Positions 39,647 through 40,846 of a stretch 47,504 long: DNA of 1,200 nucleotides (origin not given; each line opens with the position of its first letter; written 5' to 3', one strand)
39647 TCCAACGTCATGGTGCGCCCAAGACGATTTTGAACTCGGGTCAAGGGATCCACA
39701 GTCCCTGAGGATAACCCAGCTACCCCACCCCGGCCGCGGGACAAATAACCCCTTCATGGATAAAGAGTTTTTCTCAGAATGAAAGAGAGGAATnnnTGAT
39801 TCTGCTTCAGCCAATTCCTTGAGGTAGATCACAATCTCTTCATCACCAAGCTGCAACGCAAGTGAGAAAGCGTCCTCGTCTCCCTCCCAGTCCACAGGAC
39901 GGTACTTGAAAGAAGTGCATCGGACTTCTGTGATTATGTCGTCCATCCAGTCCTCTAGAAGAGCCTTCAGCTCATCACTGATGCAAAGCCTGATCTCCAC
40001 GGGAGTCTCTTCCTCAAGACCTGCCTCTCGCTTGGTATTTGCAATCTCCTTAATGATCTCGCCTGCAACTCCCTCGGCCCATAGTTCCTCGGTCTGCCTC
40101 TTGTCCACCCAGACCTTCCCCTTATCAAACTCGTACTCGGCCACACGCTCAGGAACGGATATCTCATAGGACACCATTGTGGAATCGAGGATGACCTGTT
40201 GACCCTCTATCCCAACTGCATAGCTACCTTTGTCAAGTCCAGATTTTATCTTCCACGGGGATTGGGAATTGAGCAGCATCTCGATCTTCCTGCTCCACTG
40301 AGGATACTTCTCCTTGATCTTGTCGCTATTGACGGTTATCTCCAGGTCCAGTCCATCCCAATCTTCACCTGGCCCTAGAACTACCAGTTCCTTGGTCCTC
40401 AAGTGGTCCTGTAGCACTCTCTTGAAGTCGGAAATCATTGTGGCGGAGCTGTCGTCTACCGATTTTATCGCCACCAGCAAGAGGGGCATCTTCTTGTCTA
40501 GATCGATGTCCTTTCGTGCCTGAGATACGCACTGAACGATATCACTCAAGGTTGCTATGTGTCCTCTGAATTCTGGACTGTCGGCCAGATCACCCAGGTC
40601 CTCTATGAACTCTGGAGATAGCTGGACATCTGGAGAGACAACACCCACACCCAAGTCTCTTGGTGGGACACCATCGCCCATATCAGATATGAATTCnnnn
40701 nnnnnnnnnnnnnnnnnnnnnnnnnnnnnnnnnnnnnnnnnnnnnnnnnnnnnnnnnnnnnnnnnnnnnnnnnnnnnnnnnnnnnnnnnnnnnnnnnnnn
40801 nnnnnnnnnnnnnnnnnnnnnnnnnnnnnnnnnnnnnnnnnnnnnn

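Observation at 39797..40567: C-terminus of the giant protein is a paralog of the IleRS C-terminal domain encoded 3 kb away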

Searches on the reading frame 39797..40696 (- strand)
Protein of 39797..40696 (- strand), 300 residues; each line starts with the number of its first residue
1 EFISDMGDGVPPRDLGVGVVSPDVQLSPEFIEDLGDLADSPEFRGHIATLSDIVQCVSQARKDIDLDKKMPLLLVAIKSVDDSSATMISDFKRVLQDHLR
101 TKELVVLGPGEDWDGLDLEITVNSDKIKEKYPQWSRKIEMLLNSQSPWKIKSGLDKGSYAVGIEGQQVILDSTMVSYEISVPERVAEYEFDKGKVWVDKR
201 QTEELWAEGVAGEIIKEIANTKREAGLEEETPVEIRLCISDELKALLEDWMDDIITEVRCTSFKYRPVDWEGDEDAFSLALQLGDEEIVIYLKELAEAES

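Call 8: search_protein_families(library=pfam, proteins=[window:39797-40696:-], max_evalue=10)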
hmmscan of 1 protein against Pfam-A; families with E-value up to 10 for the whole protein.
window:39797-40696:- (300 aa): 3 families
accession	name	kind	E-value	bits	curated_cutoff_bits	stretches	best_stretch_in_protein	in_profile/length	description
PF19302.4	DUF5915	-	8.1e-11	42.3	27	1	120-267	27-174/195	Domain of unknown function (DUF5915)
PF20739.2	TraK_2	-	0.084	13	25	1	210-269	23-82/198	Potential transfer protein TraK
PF20849.2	TelK_muzzle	-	0.19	12.2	27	1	65-145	11-90/118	Protelomerase, muzzle domain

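Call 12: find_homologous_proteins(query=window:39797-40696:-, max_evalue=0.001)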
Query window:39797-40696:- (300 aa): 2 proteins with E <= 0.001 among 1705 candidates.
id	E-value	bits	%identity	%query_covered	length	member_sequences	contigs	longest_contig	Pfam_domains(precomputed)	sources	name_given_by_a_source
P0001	7.3e-144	496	74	100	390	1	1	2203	PF19302.5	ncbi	ncbi:MAG: DUF5915 domain-containing protein, partial [Thermoplasmata archaeon]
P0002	2.9e-75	271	71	59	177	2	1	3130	PF19302.5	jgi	jgi:hypothetical protein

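Call 16: find_related_loci(query=A1, collection=genome_contigs, flank=10000)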
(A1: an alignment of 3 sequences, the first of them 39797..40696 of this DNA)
Query A1 (300 aa) in genome_contigs; peptide patterns used: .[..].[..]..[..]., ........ (x = any residue, [..] = any of these).
63 stretches matched a pattern; 5 encode a relative of the query (tblastn E <= 1e-3); 5 distinct loci.
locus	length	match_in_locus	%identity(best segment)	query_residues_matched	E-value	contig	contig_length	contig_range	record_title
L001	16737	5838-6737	75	1-300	7e-153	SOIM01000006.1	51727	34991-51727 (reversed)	MAG: Methanomassiliicoccales archaeon isolate E29_bin30 NODE_40_length_51727_cov_10.690316, whole genome shotgun sequenc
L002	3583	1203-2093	62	1-297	2e-130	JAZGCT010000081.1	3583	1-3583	MAG: Thermoplasmata archaeon isolate SCS3bin.24 SCS3bin.24_81, whole genome shotgun sequence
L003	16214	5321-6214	63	1-298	7e-132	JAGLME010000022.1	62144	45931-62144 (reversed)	MAG: Thermoplasmata archaeon isolate RS_5_45 ROV157_5.bin.45.fa_22, whole genome shotgun sequence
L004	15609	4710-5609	60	1-300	7e-124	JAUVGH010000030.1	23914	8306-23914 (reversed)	MAG: Methanomassiliicoccales archaeon isolate CSMAG_371 CSMAG_371_k141_394408_length_23914_cov_9.0000, whole genome shot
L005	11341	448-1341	61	1-298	3e-127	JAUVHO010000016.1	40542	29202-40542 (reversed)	MAG: Methanomassiliicoccales archaeon isolate CSMAG_404 CSMAG_404_k141_72252_length_40542_cov_9.9388, whole genome shotg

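Call 26: search_protein_representatives(protein=window:39797-40696:-)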
Query: 300 residues. Proteins with E-value up to 0.001 (for the whole library): 313; up to 1e-10: 113; up to 1e-30: 30. The best 150 are listed.
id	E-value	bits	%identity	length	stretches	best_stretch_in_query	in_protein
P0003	1.6e-144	496.9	76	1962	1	1-298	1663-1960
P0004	3.0e-45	171.0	36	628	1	36-292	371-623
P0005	2.3e-42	161.6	32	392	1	5-294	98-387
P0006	3.2e-41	157.8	36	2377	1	42-291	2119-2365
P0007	1.1e-40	156.1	35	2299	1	39-294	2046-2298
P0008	2.3e-40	155.0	36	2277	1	39-264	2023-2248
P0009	2.9e-40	154.7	37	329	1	43-262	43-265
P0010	3.8e-40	154.3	33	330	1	42-290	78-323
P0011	5.3e-40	153.8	34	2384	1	28-291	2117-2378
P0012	9.0e-40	153.1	35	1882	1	36-293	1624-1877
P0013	1.0e-39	152.9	33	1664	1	31-286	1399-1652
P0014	3.9e-39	151.0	32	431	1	36-293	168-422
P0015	6.1e-39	150.3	32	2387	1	39-290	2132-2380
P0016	2.8e-38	148.1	32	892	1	45-294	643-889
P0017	3.9e-38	147.7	33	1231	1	38-265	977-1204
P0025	4.9e-34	134.2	31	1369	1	40-292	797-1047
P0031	2.8e-31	125.2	32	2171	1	32-274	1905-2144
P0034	4.3e-30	121.3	30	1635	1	32-255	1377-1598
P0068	8.0e-21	90.9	29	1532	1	44-249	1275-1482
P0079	1.9e-16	76.5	29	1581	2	71-293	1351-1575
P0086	9.7e-15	70.9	24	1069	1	41-265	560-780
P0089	3.4e-14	69.1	28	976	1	41-211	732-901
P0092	1.8e-13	66.7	28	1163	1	46-203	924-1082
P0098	1.2e-12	64.1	25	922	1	46-200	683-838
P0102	5.6e-12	61.8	24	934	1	47-245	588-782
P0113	7.6e-11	58.1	23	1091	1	46-251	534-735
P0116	1.3e-10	57.4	22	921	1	60-262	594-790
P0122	6.7e-10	55.0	24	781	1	44-200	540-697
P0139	7.1e-09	51.6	23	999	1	90-263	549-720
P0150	3.2e-08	49.5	21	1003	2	49-269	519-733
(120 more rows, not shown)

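Call 31: search_solved_structures(query=window:39797-40600:-, max_evalue=1, show_alignments=2)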
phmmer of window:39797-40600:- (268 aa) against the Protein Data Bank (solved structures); distinct sequences matched with E-value up to 1: 6.
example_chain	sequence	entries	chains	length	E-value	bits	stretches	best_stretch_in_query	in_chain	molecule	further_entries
8wnd_A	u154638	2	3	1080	0.057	15.9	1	21-234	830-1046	isoleucine--tRNA ligase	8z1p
4hic_A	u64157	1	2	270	0.12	14.9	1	172-252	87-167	TraK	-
8c8u_A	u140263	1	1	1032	0.26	13.8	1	16-212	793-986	Isoleucine--tRNA ligase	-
8c8w_A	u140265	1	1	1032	0.35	13.4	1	16-212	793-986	Isoleucine--tRNA ligase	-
8c8v_A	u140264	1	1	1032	0.35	13.4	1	16-212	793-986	Isoleucine--tRNA ligase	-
8c9d_A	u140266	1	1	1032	0.35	13.4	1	16-212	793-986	Isoleucine--tRNA ligase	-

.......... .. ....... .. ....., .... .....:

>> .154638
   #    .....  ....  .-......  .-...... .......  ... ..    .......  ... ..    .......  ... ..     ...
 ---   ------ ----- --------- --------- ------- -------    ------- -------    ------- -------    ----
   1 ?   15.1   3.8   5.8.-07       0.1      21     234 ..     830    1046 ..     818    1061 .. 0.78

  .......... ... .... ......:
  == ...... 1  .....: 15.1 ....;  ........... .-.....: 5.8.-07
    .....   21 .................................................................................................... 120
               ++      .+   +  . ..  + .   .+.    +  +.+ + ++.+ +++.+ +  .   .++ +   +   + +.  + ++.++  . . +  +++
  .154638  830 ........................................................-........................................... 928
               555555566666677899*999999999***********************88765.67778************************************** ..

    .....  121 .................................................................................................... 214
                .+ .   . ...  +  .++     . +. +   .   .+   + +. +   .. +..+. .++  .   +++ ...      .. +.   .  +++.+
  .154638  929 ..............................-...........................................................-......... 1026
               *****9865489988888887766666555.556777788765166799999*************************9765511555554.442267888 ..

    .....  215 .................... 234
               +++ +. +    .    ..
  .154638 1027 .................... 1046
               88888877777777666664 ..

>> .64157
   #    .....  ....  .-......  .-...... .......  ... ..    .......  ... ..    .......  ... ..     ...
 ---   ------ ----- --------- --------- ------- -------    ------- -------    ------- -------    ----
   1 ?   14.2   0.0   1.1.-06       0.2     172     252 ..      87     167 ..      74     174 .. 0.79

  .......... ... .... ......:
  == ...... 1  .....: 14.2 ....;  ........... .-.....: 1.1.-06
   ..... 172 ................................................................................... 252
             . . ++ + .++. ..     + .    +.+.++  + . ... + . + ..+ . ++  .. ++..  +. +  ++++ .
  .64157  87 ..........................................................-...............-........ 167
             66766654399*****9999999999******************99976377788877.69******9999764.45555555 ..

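Call 38: find_related_loci(query=A4, collection=metagenome_contigs, flank=10000)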
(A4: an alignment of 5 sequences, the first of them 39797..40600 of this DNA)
Query A4 (268 aa) in metagenome_contigs; peptide patterns used: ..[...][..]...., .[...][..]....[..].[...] (x = any residue, [..] = any of these).
340 stretches matched a pattern; 180 encode a relative of the query (tblastn E <= 1e-3); the best 80 are kept; 80 distinct loci.
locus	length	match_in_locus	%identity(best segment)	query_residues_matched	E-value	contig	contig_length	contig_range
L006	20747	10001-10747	36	10-261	3e-51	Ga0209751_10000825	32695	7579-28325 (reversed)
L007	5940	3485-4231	37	10-261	4e-49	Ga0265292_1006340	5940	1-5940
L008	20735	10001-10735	36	14-261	1e-48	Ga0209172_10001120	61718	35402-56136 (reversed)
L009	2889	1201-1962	35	4-261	5e-48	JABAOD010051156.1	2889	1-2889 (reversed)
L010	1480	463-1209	36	10-261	4e-49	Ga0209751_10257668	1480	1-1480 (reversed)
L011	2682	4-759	34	10-264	2e-47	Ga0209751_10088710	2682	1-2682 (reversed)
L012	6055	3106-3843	34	14-262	1e-46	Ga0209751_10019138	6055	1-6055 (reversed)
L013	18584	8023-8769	33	10-261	9e-47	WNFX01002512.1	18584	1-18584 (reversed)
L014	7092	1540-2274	34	14-261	2e-46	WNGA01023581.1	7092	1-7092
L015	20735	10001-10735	35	14-261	2e-46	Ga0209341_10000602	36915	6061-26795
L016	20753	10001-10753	34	10-263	7e-46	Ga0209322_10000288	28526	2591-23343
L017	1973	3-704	38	25-261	2e-46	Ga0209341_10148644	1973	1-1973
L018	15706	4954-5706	34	10-263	7e-46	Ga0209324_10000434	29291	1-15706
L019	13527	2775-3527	34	10-263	7e-46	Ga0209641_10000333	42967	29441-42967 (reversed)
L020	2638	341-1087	35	10-261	7e-46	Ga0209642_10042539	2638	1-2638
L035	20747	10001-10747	35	10-261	4e-45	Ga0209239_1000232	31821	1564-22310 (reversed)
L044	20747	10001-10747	34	10-261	7e-45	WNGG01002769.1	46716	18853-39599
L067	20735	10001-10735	32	14-261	9e-44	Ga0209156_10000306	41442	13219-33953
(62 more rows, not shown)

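Call 42: search_protein_families(library=pfam, proteins=[L008:10791-11810:+, L006:10759-12255:+, L015:11225-12652:+, L016:10811-11827:+, L016:11837-12727:+, L035:10790-11632:-, L044:10884-13166:-, L067:10786-13647:-, L008:2774-3202:+, L006:2993-3388:-], max_evalue=0.001)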
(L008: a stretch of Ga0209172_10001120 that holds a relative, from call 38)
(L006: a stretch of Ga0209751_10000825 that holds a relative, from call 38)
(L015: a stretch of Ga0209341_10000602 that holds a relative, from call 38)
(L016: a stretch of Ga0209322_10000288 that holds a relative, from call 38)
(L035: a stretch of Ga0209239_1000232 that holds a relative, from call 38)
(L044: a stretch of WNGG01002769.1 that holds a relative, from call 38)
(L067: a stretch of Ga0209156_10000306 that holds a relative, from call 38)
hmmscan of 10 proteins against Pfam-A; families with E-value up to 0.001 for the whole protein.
L008:10791-11810:+ (340 aa): 3 families
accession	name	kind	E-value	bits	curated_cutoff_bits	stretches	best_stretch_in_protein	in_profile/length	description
PF00867.23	XPG_I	-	1.1e-26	93.5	24.9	1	143-236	1-89/89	XPG I-region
PF00752.23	XPG_N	-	1.2e-19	71.1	22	1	8-99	9-99/101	XPG N-terminal domain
PF01367.25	5_3_exonuc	-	4.7e-07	30.6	40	1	221-271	1-52/97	5'-3' exonuclease, C-terminal SAM fold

L006:10759-12255:+ (499 aa): 0 families

L015:11225-12652:+ (476 aa): 1 family
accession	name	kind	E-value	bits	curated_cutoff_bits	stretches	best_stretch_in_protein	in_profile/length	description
PF01940.21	DUF92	-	1.7e-51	175.4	27.5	1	230-446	3-214/251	Integral membrane protein DUF92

L016:10811-11827:+ (339 aa): 3 families
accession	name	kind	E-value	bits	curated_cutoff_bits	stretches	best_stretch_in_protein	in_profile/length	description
PF00867.23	XPG_I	-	8.8e-27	93.8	24.9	1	143-236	1-89/89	XPG I-region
PF00752.23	XPG_N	-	2.5e-16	60.4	22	1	15-99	20-99/101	XPG N-terminal domain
PF01367.25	5_3_exonuc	-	1.5e-05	25.8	40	1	222-266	2-48/97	5'-3' exonuclease, C-terminal SAM fold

L016:11837-12727:+ (297 aa): 0 families

L035:10790-11632:- (281 aa): 0 families

L044:10884-13166:- (761 aa): 1 family
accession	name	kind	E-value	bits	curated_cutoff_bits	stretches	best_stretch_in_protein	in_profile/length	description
PF11949.14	DUF3466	-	1.4e-05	24.3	25.1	0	613-711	321-448/609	Protein of unknown function (DUF3466)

L067:10786-13647:- (954 aa): 5 families
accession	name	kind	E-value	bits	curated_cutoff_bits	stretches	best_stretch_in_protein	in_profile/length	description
PF18911.6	PKD_4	-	4.9e-68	225.6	27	5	835-901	10-77/85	PKD domain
PF00801.26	PKD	-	3.2e-44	149.3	23.5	5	836-901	8-74/80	PKD domain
PF07705.17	CARDB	-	8.3e-06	26.4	22.7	1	384-473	7-97/101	CARDB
PF13573.12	SprB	-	0.00011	22.2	28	0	850-866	20-35/37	SprB repeat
PF11949.14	DUF3466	-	0.00017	20.7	25.1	0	90-275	324-531/609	Protein of unknown function (DUF3466)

L008:2774-3202:+ (143 aa): 0 families

L006:2993-3388:- (132 aa): 1 family
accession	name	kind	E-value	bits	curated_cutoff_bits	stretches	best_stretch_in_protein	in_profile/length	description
PF05239.21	PRC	-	0.00016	22.1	21.2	0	5-26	5-26/78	PRC-barrel domain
